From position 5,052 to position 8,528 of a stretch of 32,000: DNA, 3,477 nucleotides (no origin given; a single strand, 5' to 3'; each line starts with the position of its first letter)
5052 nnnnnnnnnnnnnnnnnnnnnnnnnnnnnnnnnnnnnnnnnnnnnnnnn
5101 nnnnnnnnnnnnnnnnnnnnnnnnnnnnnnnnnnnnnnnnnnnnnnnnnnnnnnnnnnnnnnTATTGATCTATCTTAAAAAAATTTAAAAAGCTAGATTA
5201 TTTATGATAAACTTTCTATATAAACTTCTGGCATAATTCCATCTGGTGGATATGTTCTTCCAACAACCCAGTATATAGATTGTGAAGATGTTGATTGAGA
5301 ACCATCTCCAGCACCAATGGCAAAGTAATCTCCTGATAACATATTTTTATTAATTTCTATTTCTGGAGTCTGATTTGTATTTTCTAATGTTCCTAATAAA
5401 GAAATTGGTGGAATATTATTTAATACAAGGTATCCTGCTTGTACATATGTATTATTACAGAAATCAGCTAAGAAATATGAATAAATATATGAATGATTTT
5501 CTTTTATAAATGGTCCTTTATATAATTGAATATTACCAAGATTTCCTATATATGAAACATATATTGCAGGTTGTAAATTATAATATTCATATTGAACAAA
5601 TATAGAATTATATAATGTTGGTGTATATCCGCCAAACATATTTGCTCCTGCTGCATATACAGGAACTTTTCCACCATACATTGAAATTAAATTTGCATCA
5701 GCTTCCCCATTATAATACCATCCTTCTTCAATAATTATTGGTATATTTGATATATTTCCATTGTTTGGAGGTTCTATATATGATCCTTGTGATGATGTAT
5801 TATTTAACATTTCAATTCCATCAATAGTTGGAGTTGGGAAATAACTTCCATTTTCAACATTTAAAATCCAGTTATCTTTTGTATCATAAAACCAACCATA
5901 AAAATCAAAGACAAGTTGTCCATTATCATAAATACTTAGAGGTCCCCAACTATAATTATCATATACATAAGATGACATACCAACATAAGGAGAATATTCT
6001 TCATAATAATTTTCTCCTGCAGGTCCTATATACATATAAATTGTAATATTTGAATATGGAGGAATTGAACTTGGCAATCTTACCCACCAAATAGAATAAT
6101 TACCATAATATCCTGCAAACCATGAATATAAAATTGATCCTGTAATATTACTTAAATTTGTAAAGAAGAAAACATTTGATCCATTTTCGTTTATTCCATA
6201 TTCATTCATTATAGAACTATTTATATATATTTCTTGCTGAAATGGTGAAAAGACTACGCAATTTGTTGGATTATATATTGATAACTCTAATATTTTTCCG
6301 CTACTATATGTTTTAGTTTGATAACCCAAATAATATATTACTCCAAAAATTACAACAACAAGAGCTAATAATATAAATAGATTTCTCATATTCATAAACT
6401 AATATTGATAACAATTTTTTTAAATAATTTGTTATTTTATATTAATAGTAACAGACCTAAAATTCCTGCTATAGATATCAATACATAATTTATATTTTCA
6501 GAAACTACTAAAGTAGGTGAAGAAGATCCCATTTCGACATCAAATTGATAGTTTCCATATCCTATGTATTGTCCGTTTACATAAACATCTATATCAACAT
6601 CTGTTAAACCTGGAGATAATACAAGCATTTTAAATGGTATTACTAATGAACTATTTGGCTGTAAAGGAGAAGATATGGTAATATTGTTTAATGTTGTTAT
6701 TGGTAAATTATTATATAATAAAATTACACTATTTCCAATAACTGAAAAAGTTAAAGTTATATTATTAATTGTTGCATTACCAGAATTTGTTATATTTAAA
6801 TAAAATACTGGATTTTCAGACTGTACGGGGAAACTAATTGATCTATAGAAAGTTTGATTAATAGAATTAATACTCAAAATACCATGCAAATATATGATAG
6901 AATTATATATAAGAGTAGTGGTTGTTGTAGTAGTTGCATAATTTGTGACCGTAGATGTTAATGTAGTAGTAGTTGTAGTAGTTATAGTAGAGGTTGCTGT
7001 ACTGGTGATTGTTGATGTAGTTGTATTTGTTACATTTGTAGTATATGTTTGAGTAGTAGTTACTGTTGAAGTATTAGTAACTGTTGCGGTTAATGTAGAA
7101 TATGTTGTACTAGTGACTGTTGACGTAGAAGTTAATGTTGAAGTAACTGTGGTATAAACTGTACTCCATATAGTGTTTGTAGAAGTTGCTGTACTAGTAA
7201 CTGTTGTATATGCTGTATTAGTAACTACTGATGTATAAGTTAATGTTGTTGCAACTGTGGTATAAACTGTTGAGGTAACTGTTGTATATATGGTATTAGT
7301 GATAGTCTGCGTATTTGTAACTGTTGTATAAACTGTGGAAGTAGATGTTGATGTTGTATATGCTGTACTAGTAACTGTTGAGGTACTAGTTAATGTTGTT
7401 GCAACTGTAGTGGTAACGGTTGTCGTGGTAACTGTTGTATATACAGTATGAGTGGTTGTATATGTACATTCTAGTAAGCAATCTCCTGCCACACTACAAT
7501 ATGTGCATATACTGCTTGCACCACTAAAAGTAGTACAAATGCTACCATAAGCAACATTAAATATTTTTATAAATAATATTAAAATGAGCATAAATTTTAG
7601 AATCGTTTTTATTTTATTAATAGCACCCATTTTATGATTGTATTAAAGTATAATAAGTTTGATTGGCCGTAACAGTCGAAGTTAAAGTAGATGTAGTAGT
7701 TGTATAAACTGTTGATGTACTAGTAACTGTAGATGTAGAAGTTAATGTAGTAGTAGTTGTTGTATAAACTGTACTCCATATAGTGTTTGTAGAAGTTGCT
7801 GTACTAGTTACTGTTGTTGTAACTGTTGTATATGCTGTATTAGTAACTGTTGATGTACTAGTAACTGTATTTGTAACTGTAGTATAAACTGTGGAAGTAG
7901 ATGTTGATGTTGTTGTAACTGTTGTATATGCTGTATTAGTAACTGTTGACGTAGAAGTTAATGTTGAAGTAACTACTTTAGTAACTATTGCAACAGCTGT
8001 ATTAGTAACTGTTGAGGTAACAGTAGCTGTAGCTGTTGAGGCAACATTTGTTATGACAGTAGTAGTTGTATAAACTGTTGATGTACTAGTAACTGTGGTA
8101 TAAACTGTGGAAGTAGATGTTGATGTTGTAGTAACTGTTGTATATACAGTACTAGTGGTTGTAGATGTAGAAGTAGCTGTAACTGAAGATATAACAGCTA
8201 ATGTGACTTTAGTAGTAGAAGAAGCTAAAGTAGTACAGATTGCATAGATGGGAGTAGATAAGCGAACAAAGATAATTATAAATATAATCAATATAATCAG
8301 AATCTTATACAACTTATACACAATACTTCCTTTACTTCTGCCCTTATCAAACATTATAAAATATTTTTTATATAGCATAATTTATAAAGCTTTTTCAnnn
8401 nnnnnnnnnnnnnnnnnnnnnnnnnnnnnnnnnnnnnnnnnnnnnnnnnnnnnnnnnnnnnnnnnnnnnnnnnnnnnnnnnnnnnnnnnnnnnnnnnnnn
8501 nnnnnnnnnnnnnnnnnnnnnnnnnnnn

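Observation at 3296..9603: Co-directional surface gene train: pilin, PMT-like glycosyltransferase, DUF2341-like protein, two Thr-rich proteins and a sequon-dense anchored protein form a candidate O-glycosylated adhesion module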

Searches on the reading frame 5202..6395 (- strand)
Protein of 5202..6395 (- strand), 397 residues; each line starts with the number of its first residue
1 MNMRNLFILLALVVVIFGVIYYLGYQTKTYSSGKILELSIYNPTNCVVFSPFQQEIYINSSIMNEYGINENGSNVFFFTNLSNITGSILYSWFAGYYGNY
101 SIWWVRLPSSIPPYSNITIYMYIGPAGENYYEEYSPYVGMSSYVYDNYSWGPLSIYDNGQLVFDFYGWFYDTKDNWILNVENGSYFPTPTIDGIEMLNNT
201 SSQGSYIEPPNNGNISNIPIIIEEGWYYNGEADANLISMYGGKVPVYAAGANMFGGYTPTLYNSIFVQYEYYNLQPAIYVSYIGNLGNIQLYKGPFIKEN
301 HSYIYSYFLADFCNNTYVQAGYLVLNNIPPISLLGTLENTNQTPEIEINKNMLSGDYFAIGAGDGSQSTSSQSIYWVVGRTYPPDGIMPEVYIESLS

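Call 3: search_protein_families(library=pfam, proteins=[window:5202-6395:-], max_evalue=1)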
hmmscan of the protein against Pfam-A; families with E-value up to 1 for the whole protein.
window:5202-6395:- (397 aa): 1 family
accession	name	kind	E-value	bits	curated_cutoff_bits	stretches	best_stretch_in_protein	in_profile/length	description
PF08888.16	HopJ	-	0.09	13.5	27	1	52-98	30-76/109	HopJ type III effector protein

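Call 4: search_protein_families(library=ncbifam, proteins=[window:5202-6395:-], max_evalue=1)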
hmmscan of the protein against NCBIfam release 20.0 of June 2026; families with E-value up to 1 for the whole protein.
window:5202-6395:- (397 aa): 0 families

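Call 13: find_homologous_proteins(query=window:5202-6395:-, max_evalue=0.001)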
Query window:5202-6395:- (397 aa): 90 proteins with E <= 0.001 among 2471 candidates.
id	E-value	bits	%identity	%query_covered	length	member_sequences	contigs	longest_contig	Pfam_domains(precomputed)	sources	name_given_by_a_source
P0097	2.0e-250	849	94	100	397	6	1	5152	-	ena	-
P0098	1.9e-226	770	86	100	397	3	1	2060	-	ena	-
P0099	1.5e-225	767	85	100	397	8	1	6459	-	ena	-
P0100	2.0e-223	760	85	100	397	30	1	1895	-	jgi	-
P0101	1.2e-221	754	85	99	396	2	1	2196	-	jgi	jgi:hypothetical protein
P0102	1.3e-219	747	83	100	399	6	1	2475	-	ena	-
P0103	5.4e-219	745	83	100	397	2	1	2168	-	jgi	-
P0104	1.3e-216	737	82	100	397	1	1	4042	-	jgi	-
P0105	3.3e-216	736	82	100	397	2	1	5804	-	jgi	-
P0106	3.5e-216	736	83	100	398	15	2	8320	-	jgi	-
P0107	7.7e-216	735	82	100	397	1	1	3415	-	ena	-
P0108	9.2e-215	731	81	100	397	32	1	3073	-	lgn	-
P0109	1.7e-213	727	81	99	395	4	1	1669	-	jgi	jgi:hypothetical protein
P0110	1.7e-212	724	81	100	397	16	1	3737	-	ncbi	ncbi:MAG: hypothetical protein ACO2OX_01260 [Candidatus Nanopusillus sp.]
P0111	8.9e-212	721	81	100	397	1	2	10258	-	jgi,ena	-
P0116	7.4e-54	201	42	90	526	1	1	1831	-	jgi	jgi:flagellin-like protein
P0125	1.1e-46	178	38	90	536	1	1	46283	-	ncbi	ncbi:MAG: archaellin/type IV pilin N-terminal domain-containing protein [Candidatus Nanopusillus aci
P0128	8.8e-46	175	36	99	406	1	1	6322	-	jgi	-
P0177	1.8e-14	72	42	36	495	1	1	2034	PF10102.15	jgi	-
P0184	5.6e-7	47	39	36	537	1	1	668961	-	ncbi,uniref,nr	ncbi:RNA-binding protein [Nanobdella aerobiophila]|uniref:RNA-binding protein n=1 Tax=Nanobdella aer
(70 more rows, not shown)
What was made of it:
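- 5202..6395 (-): p397: N-terminal TM anchor, a beta domain and an L-type (ConA-like) lectin-fold domain. Sequon-enriched. Member of a large Nanopusillus paralog family, many of whose members carry the same domain fused to an UpsA-like pilin. 90 homologs (call 13).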

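Call 67: predict_structure(alignment_id=A2)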
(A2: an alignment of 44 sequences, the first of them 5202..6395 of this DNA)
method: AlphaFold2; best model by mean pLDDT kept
length: 397 residues; sequences in the alignment: 44
mean_pLDDT: 84.7   pTM: 0.82
mean pLDDT of the five models: 84.7, 84.7, 83.3, 82.8, 81.6
residues with pLDDT >= 90: 181; 70-90: 170; 50-70: 25; < 50: 21
segments of 3 or more residues with pLDDT < 50: 25-28, 136-152
pLDDT, mean of each block of 10 residues (from residue 1): 83 84 54 88 93 89 88 89 89 80 89 96 88 57 39 56 83 89 94 92 93 72 93 91 91 89 94 87 92 85 92 90 87 76 91 87 91 92 89 84
secondary structure, 60 per line:
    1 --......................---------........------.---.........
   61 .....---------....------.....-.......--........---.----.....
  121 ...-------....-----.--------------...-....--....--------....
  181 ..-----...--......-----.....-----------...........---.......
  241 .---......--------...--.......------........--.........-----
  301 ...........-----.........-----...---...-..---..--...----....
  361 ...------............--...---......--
elements in order: H3-24 E34-41 E52-59 H60-65 E75-78 E91-97 E100-107 E116-123 H131-134 E155-157 H159-162 E165-168 E177-182 E188-190 E193-198 E204-208 E220-230 E234-241 E245-247 E259-261 E264-270 E277-284 E287-295 E301-311 E317-325 E357-363 E370-381 E390-395
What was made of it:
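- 5202..6395 (-): AF2 pLDDT 84.7 (call 67).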

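Call 69: fold_search(model_id=the predicted structure, library=pdb)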
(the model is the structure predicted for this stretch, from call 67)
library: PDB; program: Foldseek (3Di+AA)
matches with E <= 10: 554; with E <= 0.001: 64
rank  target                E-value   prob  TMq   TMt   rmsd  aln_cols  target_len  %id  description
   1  8jp7_A                1.5e-07  1.00  0.40  0.48   4.8       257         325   15  Cryo-EM structure of the head region of full-length ERGIC-53 with MCFD2 (Substate B) (released 2024-04-17)
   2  5kxb_A                6.5e-07  1.00  0.38  0.59   5.6       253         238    9  Wisteria floribunda lectin in complex with GalNAc (released 2016-09-14)
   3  8jp4_B                7.3e-07  1.00  0.37  0.46   5.5       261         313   11  Cryo-EM structure of the head region of full-length ERGIC-53 with MCFD2 (form A) (released 2024-04-17)
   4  8jp4_A                9.0e-07  1.00  0.39  0.46   5.2       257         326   13  Cryo-EM structure of the head region of full-length ERGIC-53 with MCFD2 (form A) (released 2024-04-17)
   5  3ipv_A                1.3e-06  1.00  0.40  0.60   5.0       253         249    8  Crystal structure of Spatholobus parviflorus seed lectin (released 2009-09-08)
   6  5eyx_A                1.5e-06  1.00  0.38  0.59   5.1       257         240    7  Monoclinic Form of Centrolobium tomentosum seed lectin (CTL) complexed with Man1-3Man-OMe. (released 2016-03-16)
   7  3whu_A                2.4e-06  1.00  0.36  0.59   5.1       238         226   14  Crystal structure of ERGIC-53/MCFD2, Calcium/Man2-bound form (released 2014-01-15)
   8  8jpg_A                2.4e-06  1.00  0.38  0.33   5.4       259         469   15  Cryo-EM structure of full-length ERGIC-53 with MCFD2 (released 2024-04-17)
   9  3wht_A                3.1e-06  1.00  0.35  0.63   5.7       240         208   14  Crystal structure of ERGIC-53/MCFD2, Calcium-free form (released 2014-01-15)
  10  4gky                  3.5e-06  1.00  0.37  0.61   5.6       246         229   12  Crystal structure of a carbohydrate-binding domain (released 2013-06-05)
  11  3zvx_B                4.5e-06  1.00  0.39  0.61   6.5       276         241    6  STRUCTURE OF THE LECTIN FROM PLATYPODIUM ELEGANS IN COMPLEX WITH A TRIMANNOSIDE (released 2012-01-11)
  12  2dup_B                5.0e-06  1.00  0.38  0.59   8.4       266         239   12  Crystal structure of VIP36 exoplasmic/lumenal domain, metal-free form (released 2007-07-24)
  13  4d69_B                5.3e-06  1.00  0.40  0.64   5.9       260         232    9  SOYBEAN AGGLUTININ FROM GLYCINE MAX IN COMPLEX WITH THE ANTIGEN Tn (released 2014-11-19)
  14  2a6w_A                5.3e-06  1.00  0.32  0.53   5.8       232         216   11  Crystal structure of Emp46p carbohydrate recognition domain (CRD), metal-free form (released 2006-01-31)
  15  4d69_G                5.9e-06  1.00  0.40  0.65   5.7       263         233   10  SOYBEAN AGGLUTININ FROM GLYCINE MAX IN COMPLEX WITH THE ANTIGEN Tn (released 2014-11-19)
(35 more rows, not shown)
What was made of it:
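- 5202..6395 (-): Foldseek: ERGIC-53 E=1.5e-7, legume lectins, VIP36, Emp46/47, YwfG (call 69).
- On L-type / ConA-like lectin fold (gene 5202-6395): The listed top hits are mainly L-type lectins, with TM-scores on the target of 0.5-0.65 (call 69).
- Closest known: L-type lectins. Same: The p397 C-terminal ~250 residues have this jelly-roll fold (call 69).
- Checked: Its predicted fold is a ConA/L-type lectin (call 69).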

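Call 70: search_protein_families(library=pfam, alignment_id=A2, max_evalue=0.01)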
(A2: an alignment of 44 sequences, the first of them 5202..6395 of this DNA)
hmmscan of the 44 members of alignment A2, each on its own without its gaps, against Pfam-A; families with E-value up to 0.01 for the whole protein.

A. member 1, window:5202-6395:- (397 aa): 0 families

B. families by the number of members that match (of 44 scanned): 6 families
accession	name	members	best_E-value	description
PF10102.14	DUF2341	4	1e-06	Domain of unknown function (DUF2341)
PF07790.16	Pilin_N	4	7.1e-05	Archaeal Type IV pilin, N-terminal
PF01917.21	Arch_flagellin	2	1e-05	Archaebacterial flagellin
PF10633.15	NPCBM_assoc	1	0.0031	NPCBM-associated, NEW3 domain of alpha-galactosidase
PF01263.26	Aldose_epim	1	0.0073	Aldose 1-epimerase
PF24269.1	DUF7467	1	0.0076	Domain of unknown function (DUF7467)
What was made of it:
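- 5202..6395 (-): 4 of 44 members hit DUF2341 (call 70).
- On DUF2341 (PF10102) (gene 5202-6395): No hit for the window protein (calls 3, 70). 4 of 44 homologs hit, best E=1e-6 (call 70).
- Closest known: L-type lectins. Same: 4 of 44 family members hit DUF2341 (call 70).
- Checked: The window protein has no Pfam hit, and 4 of 44 family members hit PF10102 (call 70).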

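Call 81: search_protein_families(library=ncbifam, proteins=[P0116, P0125, P0184, P0128], max_evalue=0.001)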
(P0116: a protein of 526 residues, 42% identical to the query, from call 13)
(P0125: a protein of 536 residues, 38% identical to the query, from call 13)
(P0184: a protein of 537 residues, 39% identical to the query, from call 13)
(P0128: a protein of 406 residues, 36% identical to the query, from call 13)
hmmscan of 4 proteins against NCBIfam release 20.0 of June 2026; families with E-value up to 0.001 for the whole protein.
P0116 (526 aa): 2 families
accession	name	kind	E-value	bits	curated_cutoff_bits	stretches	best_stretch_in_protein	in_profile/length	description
NF046073.1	UpsA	equivalog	1e-15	58.1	130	1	1-108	1-98/136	pilin subunit UpsA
TIGR02537.2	arch_flag_Nterm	domain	1.1e-06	28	20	1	2-32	3-33/33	archaellin/type IV pilin N-terminal domain-containing protein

P0125 (536 aa): 2 families
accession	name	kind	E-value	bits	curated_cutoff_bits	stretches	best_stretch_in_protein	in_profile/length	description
NF046073.1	UpsA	equivalog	1.1e-15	57.9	130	1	1-126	1-115/136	pilin subunit UpsA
TIGR02537.2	arch_flag_Nterm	domain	5.6e-08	32.1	20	1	2-32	3-33/33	archaellin/type IV pilin N-terminal domain-containing protein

P0184 (537 aa): 2 families
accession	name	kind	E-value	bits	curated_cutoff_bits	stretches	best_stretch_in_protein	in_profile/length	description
NF046073.1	UpsA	equivalog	6.7e-16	58.7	130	1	1-102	1-92/136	pilin subunit UpsA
TIGR02537.2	arch_flag_Nterm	domain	1.1e-05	24.9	20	1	2-32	3-33/33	archaellin/type IV pilin N-terminal domain-containing protein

P0128 (406 aa): 0 families

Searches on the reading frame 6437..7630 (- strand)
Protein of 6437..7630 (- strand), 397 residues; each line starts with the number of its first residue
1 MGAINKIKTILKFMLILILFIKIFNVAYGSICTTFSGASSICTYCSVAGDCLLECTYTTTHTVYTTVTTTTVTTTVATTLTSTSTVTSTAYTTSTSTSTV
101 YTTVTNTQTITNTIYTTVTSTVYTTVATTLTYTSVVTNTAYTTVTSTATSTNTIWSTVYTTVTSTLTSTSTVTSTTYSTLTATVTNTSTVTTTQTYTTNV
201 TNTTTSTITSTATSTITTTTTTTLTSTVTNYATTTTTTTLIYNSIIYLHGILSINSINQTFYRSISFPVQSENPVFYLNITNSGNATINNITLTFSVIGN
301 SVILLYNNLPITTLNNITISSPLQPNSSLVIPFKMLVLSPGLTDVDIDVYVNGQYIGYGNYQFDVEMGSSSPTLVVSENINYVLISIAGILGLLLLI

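Call 3: search_protein_families(library=pfam, proteins=[window:6437-7630:-], max_evalue=1)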
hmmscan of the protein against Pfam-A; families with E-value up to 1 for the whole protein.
window:6437-7630:- (397 aa): 0 families

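Call 4: search_protein_families(library=ncbifam, proteins=[window:6437-7630:-], max_evalue=1)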
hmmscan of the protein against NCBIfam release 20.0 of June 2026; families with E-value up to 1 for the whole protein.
window:6437-7630:- (397 aa): 0 families

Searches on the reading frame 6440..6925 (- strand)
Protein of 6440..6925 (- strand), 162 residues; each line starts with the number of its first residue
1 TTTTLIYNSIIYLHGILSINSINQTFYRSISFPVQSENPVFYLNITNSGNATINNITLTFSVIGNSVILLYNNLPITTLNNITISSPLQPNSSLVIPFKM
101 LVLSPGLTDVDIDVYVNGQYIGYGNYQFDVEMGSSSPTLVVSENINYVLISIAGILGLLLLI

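Call 54: find_homologous_proteins(query=window:6440-6925:-, max_evalue=0.001)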
Query window:6440-6925:- (162 aa): 7 proteins with E <= 0.001 among 119 candidates.
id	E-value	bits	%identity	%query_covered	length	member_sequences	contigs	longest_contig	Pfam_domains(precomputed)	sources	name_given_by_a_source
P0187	1.1e-83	296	99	93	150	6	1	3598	-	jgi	jgi:hypothetical protein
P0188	1.4e-75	270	86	86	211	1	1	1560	-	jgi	jgi:hypothetical protein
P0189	9.7e-75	267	87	88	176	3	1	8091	-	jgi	jgi:hypothetical protein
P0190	2.8e-72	259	85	88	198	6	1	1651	-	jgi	-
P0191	4.9e-72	259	80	92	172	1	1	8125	-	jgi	jgi:hypothetical protein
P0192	1.9e-69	250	83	87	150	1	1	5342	-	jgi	jgi:hypothetical protein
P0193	4.4e-68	246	80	86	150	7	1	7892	-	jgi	jgi:hypothetical protein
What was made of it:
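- On CARDB (C-terminal domain of gene 6437-7630): Only 7 close orthologs were found (call 54).
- Tried and rejected: The C-terminal domain of T1 gave only 7 near-identical orthologs (call 54).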

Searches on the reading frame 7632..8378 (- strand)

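Call 3: search_protein_families(library=pfam, proteins=[window:7632-8378:-], max_evalue=1)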
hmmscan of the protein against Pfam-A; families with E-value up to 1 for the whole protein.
window:7632-8378:- (248 aa): 1 family
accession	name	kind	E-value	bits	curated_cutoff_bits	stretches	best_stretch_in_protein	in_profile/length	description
PF05297.16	Herpes_LMP1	-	0.28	10.8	26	1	2-54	37-90/386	Herpesvirus latent membrane protein 1 (LMP1)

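Call 4: search_protein_families(library=ncbifam, proteins=[window:7632-8378:-], max_evalue=1)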
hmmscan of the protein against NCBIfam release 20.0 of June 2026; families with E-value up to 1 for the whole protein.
window:7632-8378:- (248 aa): 0 families
